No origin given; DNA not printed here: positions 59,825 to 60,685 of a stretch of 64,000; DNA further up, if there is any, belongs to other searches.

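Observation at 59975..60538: GspG-like pseudopilin core without a prepilin leader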

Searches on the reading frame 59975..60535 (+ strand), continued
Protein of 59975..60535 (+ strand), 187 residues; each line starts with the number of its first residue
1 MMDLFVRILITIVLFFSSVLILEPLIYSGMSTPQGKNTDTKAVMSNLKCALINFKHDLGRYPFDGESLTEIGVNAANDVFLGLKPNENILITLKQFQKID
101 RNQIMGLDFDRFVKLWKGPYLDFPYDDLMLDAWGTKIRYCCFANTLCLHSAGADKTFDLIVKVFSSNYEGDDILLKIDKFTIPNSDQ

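Call 47: find_homologous_proteins(query=A1, max_evalue=1e-8)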
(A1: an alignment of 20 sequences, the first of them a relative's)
Query A1 (20 sequences) (187 aa, profile of the alignment): 320 proteins with E <= 1e-8 among 8000 candidates; the best 120 are listed.
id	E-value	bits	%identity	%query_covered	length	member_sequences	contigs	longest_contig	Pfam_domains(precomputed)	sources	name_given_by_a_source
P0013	8.3e-73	262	37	85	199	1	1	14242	PF07963.18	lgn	-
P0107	1.2e-70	255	41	85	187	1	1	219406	PF07963.18,PF08334.17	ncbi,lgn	ncbi:MAG: prepilin-type N-terminal cleavage/methylation domain-containing protein [Candidatus Ozemob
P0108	1.7e-70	254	37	85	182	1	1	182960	PF07963.18,PF08334.17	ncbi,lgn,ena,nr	ncbi:MAG: prepilin-type N-terminal cleavage/methylation domain-containing protein [Candidatus Rifleb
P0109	5.0e-68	246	40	85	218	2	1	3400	PF07963.18,PF08334.17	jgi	-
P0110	1.6e-67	245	34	85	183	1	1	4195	PF07963.18,PF08334.17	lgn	-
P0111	4.2e-67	243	33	85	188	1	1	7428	PF07963.18,PF08334.17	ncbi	-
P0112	2.8e-66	241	38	85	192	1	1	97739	PF07963.18,PF08334.17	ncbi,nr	ncbi:MAG: type II secretion system protein GspG [Candidatus Riflebacteria bacterium]|nr:type II secr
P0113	5.1e-66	240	33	85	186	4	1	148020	PF07963.18,PF08334.17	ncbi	-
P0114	6.6e-65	236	35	85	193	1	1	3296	PF07963.18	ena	-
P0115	7.5e-65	236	35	85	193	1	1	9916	PF07963.18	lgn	-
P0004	7.6e-65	236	44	91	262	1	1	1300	PF08334.17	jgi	jgi:hypothetical protein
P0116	7.6e-65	236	37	85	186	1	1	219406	PF07963.18,PF08334.17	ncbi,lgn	ncbi:MAG: prepilin-type N-terminal cleavage/methylation domain-containing protein [Candidatus Ozemob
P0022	1.0e-64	235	35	77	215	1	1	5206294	PF07963.18,PF08334.17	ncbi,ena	-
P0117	4.1e-64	233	36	85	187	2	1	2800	PF07963.18,PF08334.17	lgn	-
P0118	4.5e-64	233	37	86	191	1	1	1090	PF07963.18,PF08334.17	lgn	-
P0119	7.3e-64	233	34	85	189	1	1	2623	PF07963.18,PF08334.17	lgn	-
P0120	1.3e-62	229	34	85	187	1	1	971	PF08334.17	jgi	-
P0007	4.8e-62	227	40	87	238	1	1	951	-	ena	-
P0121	1.3e-61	225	36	86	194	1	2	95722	PF07963.18,PF08334.17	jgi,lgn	jgi:prepilin-type N-terminal cleavage/methylation domain-containing protein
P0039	3.0e-61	224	31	85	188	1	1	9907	PF07963.18,PF08334.17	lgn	-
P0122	4.0e-61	224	38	85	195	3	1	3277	PF07963.18,PF08334.17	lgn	-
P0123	2.1e-60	221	36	82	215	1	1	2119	PF07963.18,PF08334.17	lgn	-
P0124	2.5e-60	221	34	86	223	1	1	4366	PF07963.18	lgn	-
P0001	3.4e-60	221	100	100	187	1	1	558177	-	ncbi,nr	ncbi:MAG: hypothetical protein HQM10_05865 [Candidatus Riflebacteria bacterium]|nr:hypothetical prot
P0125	4.3e-60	220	33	85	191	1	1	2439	PF07963.18,PF08334.17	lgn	-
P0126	9.2e-60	219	38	85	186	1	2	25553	PF07963.18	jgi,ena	-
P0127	1.4e-59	219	35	86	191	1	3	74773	PF07963.18,PF08334.17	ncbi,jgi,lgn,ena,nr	ncbi:MAG TPA: prepilin-type N-terminal cleavage/methylation domain-containing protein [Candidatus Oz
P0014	1.5e-59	219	35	97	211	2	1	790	PF08334.17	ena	-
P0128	1.6e-59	218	37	86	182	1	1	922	PF07963.18,PF08334.17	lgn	-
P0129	1.8e-59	218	32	79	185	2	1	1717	PF07963.18,PF08334.17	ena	-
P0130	4.2e-59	217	34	85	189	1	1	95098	PF07963.18,PF08334.17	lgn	-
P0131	1.3e-58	215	37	85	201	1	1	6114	PF07963.18,PF08334.17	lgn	-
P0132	1.4e-58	215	35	78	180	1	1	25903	PF07963.18,PF08334.17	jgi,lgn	jgi:prepilin-type N-terminal cleavage/methylation domain-containing protein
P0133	5.7e-58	213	34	85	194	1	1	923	PF07963.18,PF08334.17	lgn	-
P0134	6.2e-58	213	37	85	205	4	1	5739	PF07963.18,PF08334.17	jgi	jgi:prepilin-type N-terminal cleavage/methylation domain-containing protein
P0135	1.2e-57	212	33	85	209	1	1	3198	PF07963.18,PF08334.17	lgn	-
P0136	1.2e-57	212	35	85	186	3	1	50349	PF07963.18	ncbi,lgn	ncbi:MAG TPA: prepilin-type N-terminal cleavage/methylation domain-containing protein [Candidatus Oz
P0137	1.3e-57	212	30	84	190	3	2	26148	PF07963.18,PF08334.17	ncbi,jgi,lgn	jgi:prepilin-type N-terminal cleavage/methylation domain-containing protein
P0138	2.1e-57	212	32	86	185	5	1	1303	PF07963.18,PF08334.17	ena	-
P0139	2.3e-57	211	33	87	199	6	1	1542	PF07963.18,PF08334.17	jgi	jgi:prepilin-type N-terminal cleavage/methylation domain-containing protein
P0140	4.3e-57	211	35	85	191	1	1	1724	PF07963.18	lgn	-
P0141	5.2e-57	210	33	85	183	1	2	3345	PF07963.18,PF08334.17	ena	-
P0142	6.0e-57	210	36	85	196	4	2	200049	PF07963.18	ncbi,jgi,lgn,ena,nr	ncbi:MAG TPA: prepilin-type N-terminal cleavage/methylation domain-containing protein [Candidatus Oz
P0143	1.2e-56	209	35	85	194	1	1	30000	PF07963.18,PF08334.17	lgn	-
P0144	1.6e-56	209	36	85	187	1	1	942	PF07963.18,PF08334.17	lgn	-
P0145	1.7e-56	209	38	75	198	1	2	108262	PF07963.18,PF08334.17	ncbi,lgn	ncbi:MAG: hypothetical protein Kow0029_16600 [Candidatus Rifleibacteriota bacterium]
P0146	1.9e-56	208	35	74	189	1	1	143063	PF07963.18,PF22434.2,PF08334.17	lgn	-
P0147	3.2e-56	208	34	87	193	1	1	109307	PF07963.18,PF08334.17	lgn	-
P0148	4.1e-56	207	35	85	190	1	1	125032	PF07963.18,PF08334.17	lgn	-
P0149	5.8e-56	207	29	86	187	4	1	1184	PF07963.18,PF08334.17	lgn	-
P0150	5.9e-56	207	34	85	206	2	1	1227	PF07963.18,PF08334.17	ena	-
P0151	7.2e-56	207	36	84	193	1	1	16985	PF07963.18,PF08334.17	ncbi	ncbi:MAG: prepilin-type N-terminal cleavage/methylation domain-containing protein [Candidatus Riflei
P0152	9.0e-56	206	36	85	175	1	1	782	PF08334.17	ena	-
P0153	9.1e-56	206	30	86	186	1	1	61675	PF07963.18,PF08334.17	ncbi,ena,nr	ncbi:MAG: type II secretion system protein GspG [Candidatus Riflebacteria bacterium]|nr:type II secr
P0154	9.9e-56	206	33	85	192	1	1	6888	PF07963.18,PF08334.17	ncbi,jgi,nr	ncbi:MAG: hypothetical protein ACD_39C00333G0004 [uncultured bacterium]|nr:MAG: hypothetical protein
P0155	1.1e-55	206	29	86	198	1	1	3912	PF07963.18,PF08334.17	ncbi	-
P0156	1.1e-55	206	33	85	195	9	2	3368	PF07963.18,PF08334.17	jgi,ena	-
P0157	1.1e-55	206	36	85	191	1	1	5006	PF07963.18,PF08334.17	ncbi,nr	ncbi:MAG: hypothetical protein ACD_39C01882G0005 [uncultured bacterium]|nr:MAG: hypothetical protein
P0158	1.5e-55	206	30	84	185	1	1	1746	PF07963.18,PF08334.17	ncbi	-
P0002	1.5e-55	206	37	67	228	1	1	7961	PF07963.18,PF08334.17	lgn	-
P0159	2.2e-55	205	33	85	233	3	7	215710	PF07963.18,PF08334.17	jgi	jgi:prepilin-type N-terminal cleavage/methylation domain-containing protein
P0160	3.7e-55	204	32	79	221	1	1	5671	PF07963.18,PF08334.17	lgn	-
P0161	4.0e-55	204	35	85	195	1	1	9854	PF07963.18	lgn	-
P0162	4.5e-55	204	31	95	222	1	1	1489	PF07963.18,PF08334.17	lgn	-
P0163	5.0e-55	204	34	82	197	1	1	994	PF07963.18,PF08334.17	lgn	-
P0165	7.2e-55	203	34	85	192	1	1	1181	PF07963.18,PF08334.17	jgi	jgi:prepilin-type N-terminal cleavage/methylation domain-containing protein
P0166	8.7e-55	203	32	79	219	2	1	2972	PF07963.18,PF08334.17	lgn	-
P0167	9.3e-55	203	33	84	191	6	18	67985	PF07963.18,PF08334.17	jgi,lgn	jgi:prepilin-type N-terminal cleavage/methylation domain-containing protein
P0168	1.2e-54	203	30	84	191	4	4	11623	PF07963.18,PF08334.17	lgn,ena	-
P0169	1.2e-54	203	35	85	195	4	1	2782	PF07963.18,PF08334.17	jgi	-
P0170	1.3e-54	202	32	85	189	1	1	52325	PF07963.18,PF08334.17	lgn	-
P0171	1.4e-54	202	35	79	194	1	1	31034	PF07963.18,PF08334.17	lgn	-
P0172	1.9e-54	202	35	85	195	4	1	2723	PF07963.18,PF08334.17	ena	-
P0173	2.0e-54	202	31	73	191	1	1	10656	PF07963.18,PF08334.17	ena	-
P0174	2.2e-54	202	34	85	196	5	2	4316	PF07963.18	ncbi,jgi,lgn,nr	ncbi:prepilin-type N-terminal cleavage/methylation domain-containing protein [Candidatus Ozemobacter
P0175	2.4e-54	202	29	84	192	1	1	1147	PF07963.18,PF08334.17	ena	-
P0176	2.5e-54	202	31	85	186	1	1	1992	PF07963.18,PF08334.17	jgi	-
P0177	2.6e-54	201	33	85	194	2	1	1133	PF07963.18,PF08334.17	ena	-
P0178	3.1e-54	201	36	67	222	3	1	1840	PF07963.18,PF08334.17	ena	-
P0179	3.5e-54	201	33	74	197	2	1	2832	PF07963.18,PF08334.17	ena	-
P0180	3.8e-54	201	33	87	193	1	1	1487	PF07963.18,PF22434.2,PF08334.17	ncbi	-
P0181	4.2e-54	201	31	85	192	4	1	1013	PF07963.18,PF08334.17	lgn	-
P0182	4.7e-54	201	32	79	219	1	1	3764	PF07963.18,PF08334.17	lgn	-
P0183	5.3e-54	201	29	85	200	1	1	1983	PF07963.18,PF08334.17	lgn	-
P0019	5.5e-54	200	36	84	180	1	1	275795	PF07963.18,PF08334.17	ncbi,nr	ncbi:MAG: prepilin-type N-terminal cleavage/methylation domain-containing protein [Candidatus Rifleb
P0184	7.0e-54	200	33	85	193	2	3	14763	PF07963.18,PF08334.17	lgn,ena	-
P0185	7.4e-54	200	29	85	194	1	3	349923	PF07963.18,PF08334.17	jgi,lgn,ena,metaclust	metaclust:\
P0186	1.1e-53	199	34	85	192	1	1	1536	PF07963.18,PF08334.17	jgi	-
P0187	1.4e-53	199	28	87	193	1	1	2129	PF07963.18,PF08334.17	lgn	-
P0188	1.4e-53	199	31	72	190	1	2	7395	PF07963.18,PF08334.17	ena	-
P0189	1.4e-53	199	32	84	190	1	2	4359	PF07963.18,PF08334.17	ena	-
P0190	1.6e-53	199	34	87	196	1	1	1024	PF07963.18,PF08334.17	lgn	-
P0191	1.6e-53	199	28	85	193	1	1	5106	PF07963.18,PF08334.17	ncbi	-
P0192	1.7e-53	199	36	74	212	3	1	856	PF07963.18,PF08334.17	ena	-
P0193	1.8e-53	199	38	84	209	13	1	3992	PF07963.18,PF08334.17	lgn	-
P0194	2.0e-53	199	31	73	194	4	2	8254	PF07963.18,PF08334.17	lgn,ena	-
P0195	2.1e-53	199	33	87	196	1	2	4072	PF07963.18,PF08334.17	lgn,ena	-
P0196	2.6e-53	198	36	84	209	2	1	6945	PF07963.18,PF08334.17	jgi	-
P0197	2.7e-53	198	26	85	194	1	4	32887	PF07963.18,PF08334.17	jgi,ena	-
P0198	3.6e-53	198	33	76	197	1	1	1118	PF07963.18,PF08334.17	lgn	-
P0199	3.7e-53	198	37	79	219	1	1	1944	PF07963.18,PF08334.17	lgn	-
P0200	3.9e-53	198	34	79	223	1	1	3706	PF07963.18,PF08334.17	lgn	-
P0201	4.4e-53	197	33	79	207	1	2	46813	PF07963.18,PF08334.17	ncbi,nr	ncbi:MAG: Type II secretion system protein G precursor [bacterium ADurb.Bin157]|nr:MAG: Type II secr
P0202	4.8e-53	197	36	79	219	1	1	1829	PF07963.18,PF08334.17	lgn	-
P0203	4.9e-53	197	32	79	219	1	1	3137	PF07963.18,PF08334.17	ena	-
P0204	4.9e-53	197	33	86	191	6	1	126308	PF07963.18,PF08334.17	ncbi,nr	ncbi:MAG: hypothetical protein GQF41_3685 [Candidatus Rifleibacterium amylolyticum]|nr:MAG: hypothet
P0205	5.1e-53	197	32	86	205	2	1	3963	PF07963.18,PF08334.17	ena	-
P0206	6.0e-53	197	32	85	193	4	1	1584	PF07963.18,PF22434.2,PF08334.17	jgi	-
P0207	6.1e-53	197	35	79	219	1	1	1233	PF07963.18,PF08334.17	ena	-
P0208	6.1e-53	197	30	86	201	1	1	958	PF07963.18,PF08334.17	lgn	-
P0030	6.2e-53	197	34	80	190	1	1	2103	PF07963.18,PF08334.17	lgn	-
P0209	6.8e-53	197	34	79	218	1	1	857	PF07963.18,PF08334.17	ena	-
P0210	6.9e-53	197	30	87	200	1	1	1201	PF07963.18,PF08334.17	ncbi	-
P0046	7.3e-53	197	30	79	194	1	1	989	PF07963.18,PF08334.17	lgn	-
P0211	7.9e-53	197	36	79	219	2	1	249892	PF07963.18,PF08334.17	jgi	-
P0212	8.6e-53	197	30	74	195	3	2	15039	PF07963.18,PF08334.17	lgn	-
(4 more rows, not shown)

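Call 49: search_solved_structures(query=window:60071-60535:+, max_evalue=10, show_alignments=4)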
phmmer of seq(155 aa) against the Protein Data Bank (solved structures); distinct sequences matched with E-value up to 10: 5.
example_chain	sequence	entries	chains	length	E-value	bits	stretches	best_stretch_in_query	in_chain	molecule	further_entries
9k9w_M2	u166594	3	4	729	0.00036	23.6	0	13-86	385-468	Glr2806 protein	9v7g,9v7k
8rx8_A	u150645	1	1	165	0.012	18.7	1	35-100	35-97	Probable calcium-binding protein CML18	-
6erd_A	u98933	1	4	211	0.13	15.3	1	55-128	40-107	Aminoglycoside N6'-acetyltransferase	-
8q6u_A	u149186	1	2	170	0.55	13.3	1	58-128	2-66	Aminoglycoside N6'-acetyltransferase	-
9k9w_a9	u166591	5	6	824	0.8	12.7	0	13-34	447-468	Glr1262 protein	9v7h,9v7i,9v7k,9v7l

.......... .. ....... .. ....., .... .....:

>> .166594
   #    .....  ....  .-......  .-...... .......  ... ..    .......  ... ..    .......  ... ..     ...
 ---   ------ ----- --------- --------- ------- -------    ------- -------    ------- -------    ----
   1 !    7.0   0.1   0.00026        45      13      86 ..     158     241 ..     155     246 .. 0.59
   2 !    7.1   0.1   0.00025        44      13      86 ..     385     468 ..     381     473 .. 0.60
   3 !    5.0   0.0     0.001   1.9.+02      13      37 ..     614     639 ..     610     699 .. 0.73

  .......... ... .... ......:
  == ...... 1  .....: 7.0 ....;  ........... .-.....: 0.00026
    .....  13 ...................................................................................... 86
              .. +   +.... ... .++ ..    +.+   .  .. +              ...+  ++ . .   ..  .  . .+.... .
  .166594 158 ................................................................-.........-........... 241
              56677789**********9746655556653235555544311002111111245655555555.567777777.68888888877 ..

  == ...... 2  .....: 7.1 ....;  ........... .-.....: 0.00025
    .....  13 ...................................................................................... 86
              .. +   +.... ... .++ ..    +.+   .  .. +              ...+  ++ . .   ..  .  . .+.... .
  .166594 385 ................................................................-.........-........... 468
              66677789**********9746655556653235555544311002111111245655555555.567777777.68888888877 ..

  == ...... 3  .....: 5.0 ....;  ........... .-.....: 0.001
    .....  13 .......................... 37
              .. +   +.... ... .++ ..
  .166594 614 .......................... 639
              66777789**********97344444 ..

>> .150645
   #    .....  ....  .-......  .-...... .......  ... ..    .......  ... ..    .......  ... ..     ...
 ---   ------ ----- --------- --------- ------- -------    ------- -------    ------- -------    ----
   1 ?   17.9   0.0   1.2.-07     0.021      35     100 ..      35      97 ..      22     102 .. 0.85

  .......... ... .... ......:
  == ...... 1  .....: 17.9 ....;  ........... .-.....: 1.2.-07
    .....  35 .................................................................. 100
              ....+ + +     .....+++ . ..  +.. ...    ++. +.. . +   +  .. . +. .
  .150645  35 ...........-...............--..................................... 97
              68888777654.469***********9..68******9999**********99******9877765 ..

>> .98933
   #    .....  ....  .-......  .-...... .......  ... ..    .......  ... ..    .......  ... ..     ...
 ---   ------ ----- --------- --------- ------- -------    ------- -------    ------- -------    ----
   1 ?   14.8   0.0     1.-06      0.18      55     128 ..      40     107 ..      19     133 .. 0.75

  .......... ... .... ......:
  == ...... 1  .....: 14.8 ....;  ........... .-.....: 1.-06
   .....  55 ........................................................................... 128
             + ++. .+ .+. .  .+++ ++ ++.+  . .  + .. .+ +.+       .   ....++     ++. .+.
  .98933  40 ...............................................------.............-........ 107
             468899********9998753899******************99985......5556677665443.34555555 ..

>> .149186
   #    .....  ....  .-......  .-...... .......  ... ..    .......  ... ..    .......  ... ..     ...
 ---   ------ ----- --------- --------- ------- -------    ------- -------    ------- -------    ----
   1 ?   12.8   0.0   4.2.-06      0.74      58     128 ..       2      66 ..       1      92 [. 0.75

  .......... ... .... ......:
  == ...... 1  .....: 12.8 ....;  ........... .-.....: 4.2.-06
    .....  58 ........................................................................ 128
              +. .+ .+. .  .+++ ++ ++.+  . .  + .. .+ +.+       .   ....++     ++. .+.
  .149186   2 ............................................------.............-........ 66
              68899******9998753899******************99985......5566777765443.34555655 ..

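Call 54: search_protein_families(library=pfam, proteins=[P0004, P0007, P0060, P0068, P0077, P0023, P0033, P0085, P0041, P0006], max_evalue=0.1)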
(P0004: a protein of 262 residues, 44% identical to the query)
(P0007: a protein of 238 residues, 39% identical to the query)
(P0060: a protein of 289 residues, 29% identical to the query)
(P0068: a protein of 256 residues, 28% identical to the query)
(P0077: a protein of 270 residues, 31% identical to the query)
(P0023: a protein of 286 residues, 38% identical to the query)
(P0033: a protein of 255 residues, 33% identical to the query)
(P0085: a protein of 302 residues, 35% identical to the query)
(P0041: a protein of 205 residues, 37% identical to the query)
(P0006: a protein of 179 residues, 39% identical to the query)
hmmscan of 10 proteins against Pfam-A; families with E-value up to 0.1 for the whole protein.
P0004 (262 aa): 1 family
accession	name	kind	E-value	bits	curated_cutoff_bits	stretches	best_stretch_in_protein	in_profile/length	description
PF08334.16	T2SSG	-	1.5e-05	25.5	21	1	190-241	50-100/108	Type II secretion system (T2SS), protein G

P0007 (238 aa): 1 family
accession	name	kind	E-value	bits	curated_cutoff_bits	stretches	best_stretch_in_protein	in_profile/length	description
PF08334.16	T2SSG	-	4.6e-05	23.9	21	0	92-126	8-42/108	Type II secretion system (T2SS), protein G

P0060 (289 aa): 2 families
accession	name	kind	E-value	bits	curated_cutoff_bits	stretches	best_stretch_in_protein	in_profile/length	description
PF19398.4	DurB-like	-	0.053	14.3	26.6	1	6-51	3-42/81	Lantibiotic duramycin B-like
PF14407.11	Frankia_peptide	-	0.078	13.7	48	0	6-42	2-38/63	Ribosomally synthesized peptide prototyped by Frankia Franean1_4349.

P0068 (256 aa): 1 family
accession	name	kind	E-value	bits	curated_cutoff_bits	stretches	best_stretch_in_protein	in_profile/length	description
PF14407.11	Frankia_peptide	-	0.011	16.4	48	1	13-47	8-42/63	Ribosomally synthesized peptide prototyped by Frankia Franean1_4349.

P0077 (270 aa): 0 families

P0023 (286 aa): 8 families
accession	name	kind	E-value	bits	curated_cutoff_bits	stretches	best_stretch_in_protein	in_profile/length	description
PF08334.16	T2SSG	-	4.9e-07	30.2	21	1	213-258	53-97/108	Type II secretion system (T2SS), protein G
PF13240.11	Zn_Ribbon_1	-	1.6e-05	24.9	25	1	59-79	2-22/23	zinc-ribbon domain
PF12773.13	DZR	-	0.00059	20.4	27.3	1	57-77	25-45/45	Double zinc ribbon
PF13248.11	Zn_ribbon_3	-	0.00073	19.4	27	1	58-79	4-25/26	zinc-ribbon domain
PF17032.10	Zn_ribbon_15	-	0.0044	18.2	28.9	1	39-77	37-73/73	zinc-ribbon family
PF10005.14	Zn_ribbon_DZR_6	-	0.033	15.3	23.4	1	58-92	3-37/93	zinc-ribbon domain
PF18912.6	DZR_2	-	0.044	14.1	27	1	45-79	13-45/56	Double zinc ribbon domain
PF08772.16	Zn_ribbon_NOB1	-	0.074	13.6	24.9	0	57-79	9-32/72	Nin one binding (NOB1) Zn-ribbon like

P0033 (255 aa): 9 families
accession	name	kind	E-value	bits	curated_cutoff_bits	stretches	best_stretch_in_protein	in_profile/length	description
PF08334.16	T2SSG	-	3.9e-09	37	21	1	168-223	41-95/108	Type II secretion system (T2SS), protein G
PF13248.11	Zn_ribbon_3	-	2.7e-05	23.9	27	1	4-24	5-25/26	zinc-ribbon domain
PF13240.11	Zn_Ribbon_1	-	6.1e-05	23.1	25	1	4-24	2-22/23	zinc-ribbon domain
PF12773.13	DZR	-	9.5e-05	22.9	27.3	1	4-24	1-21/45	Double zinc ribbon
PF18912.6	DZR_2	-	0.0075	16.5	27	1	2-24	22-45/56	Double zinc ribbon domain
PF10571.15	UPF0547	-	0.014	15.9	29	1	4-22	3-21/26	Uncharacterised protein family UPF0547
PF17124.11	ThiJ_like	-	0.028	14.7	30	1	111-190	104-175/186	ThiJ/PfpI family-like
PF07963.17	N_methyl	-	0.085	12.9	21.2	0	66-90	2-26/27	Prokaryotic N-terminal methylation motif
PF17032.10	Zn_ribbon_15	-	0.094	14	28.9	0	3-22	54-73/73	zinc-ribbon family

P0085 (302 aa): 6 families
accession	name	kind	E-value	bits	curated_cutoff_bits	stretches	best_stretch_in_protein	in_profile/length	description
PF13240.11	Zn_Ribbon_1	-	1.6e-07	31.3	25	1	2-24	1-23/23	zinc-ribbon domain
PF08334.16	T2SSG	-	1.7e-05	25.3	21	1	237-284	52-99/108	Type II secretion system (T2SS), protein G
PF12773.13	DZR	-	6.3e-05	23.5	27.3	1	3-25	1-23/45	Double zinc ribbon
PF13248.11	Zn_ribbon_3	-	0.00052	19.8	27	1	3-24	5-26/26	zinc-ribbon domain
PF24463.1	DUF7577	-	0.016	15.2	28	1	3-25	5-27/27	Domain of unknown function (DUF7577)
PF00641.23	Zn_ribbon_RanBP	-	0.057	13.1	27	0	3-21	7-25/30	Zn-finger in Ran binding protein and others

P0041 (205 aa): 1 family
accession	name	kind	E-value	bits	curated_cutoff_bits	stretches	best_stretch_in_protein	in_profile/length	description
PF08334.16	T2SSG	-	1.7e-05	25.3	21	1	109-154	50-94/108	Type II secretion system (T2SS), protein G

P0006 (179 aa): 2 families
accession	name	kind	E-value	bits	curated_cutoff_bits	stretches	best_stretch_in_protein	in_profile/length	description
PF08334.16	T2SSG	-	0.002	18.6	21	0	108-151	53-95/108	Type II secretion system (T2SS), protein G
PF10354.15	BMT5-like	-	0.047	14.4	24.7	1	55-89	84-120/168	rRNA (uridine-N3-)-methyltransferase BTM5-like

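Call 65: find_encoding_contigs(protein=P0001, flank=10000, max_places=3)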
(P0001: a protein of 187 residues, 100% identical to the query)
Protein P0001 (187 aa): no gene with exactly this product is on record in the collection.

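Call 66: find_encoding_contigs(protein=P0004, flank=2000, max_places=3)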
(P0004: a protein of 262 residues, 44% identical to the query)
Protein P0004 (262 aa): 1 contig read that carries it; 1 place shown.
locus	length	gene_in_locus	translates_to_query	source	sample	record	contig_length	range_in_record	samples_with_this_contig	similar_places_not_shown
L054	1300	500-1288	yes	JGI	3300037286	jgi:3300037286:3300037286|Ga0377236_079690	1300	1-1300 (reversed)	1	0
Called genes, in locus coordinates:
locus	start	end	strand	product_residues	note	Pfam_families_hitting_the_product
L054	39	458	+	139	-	-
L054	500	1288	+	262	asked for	PF08334:T2SSG (faint)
